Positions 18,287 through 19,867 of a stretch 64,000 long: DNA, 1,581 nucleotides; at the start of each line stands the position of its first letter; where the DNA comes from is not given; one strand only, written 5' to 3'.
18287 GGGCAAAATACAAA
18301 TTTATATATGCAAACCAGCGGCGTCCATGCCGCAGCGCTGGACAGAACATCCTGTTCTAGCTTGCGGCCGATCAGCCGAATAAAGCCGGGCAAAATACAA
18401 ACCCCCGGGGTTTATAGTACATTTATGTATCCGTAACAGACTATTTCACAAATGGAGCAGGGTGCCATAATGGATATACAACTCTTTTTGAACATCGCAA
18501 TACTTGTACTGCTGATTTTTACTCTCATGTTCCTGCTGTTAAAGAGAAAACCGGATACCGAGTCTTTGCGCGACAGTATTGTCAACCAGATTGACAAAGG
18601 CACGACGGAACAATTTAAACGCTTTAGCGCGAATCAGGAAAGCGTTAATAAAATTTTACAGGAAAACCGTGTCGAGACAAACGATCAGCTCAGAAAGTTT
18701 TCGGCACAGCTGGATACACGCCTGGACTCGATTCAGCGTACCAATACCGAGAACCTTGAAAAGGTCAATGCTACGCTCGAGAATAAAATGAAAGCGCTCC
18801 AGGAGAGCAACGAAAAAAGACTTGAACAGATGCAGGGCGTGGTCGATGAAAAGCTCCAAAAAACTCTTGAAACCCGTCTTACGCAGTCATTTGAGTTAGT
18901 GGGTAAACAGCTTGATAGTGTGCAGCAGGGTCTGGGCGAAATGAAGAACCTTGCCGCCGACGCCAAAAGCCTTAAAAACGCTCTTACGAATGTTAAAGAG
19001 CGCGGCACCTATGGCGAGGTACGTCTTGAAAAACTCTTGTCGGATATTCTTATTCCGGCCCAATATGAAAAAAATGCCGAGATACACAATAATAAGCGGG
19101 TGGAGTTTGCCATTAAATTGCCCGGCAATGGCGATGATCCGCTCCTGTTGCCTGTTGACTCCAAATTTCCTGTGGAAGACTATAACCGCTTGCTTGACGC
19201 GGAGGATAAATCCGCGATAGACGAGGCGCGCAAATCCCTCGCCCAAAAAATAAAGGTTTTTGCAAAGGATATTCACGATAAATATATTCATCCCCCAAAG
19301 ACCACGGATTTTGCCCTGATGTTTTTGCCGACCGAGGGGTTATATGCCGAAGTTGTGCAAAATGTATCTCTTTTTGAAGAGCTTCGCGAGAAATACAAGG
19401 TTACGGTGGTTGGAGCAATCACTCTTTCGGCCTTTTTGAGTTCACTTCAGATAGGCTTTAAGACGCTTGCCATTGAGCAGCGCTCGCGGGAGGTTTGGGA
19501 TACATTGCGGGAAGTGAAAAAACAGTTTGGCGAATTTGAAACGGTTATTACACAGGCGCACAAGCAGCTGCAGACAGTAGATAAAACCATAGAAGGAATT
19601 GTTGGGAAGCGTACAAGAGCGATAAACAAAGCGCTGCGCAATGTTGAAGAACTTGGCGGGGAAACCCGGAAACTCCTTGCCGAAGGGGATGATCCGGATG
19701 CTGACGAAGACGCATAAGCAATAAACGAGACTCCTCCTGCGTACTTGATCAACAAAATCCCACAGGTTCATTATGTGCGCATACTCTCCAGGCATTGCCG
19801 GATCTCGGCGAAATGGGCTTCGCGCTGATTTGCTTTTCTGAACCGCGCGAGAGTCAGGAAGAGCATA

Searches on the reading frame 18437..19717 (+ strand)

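Call 61: search_protein_families(library=pfam, proteins=[window:18437-19717:+], max_evalue=0.01)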
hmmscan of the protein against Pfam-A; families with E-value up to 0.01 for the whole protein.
window:18437-19717:+ (426 aa): 4 families
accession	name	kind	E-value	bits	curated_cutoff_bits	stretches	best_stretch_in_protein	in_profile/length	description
PF02646.22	RmuC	-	3e-71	240.4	26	1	127-412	1-290/291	RmuC family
PF01442.23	Apolipoprotein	-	7.6e-05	22.9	90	1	41-183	35-174/190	Apolipoprotein A1/A4/E domain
PF21007.2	FBF1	-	0.0031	16.6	45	1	42-171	27-157/524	Fas-binding factor 1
PF04513.17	Baculo_PEP_C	-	0.0035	17.8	38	0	111-187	29-105/140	Baculovirus polyhedron envelope protein, PEP, C terminus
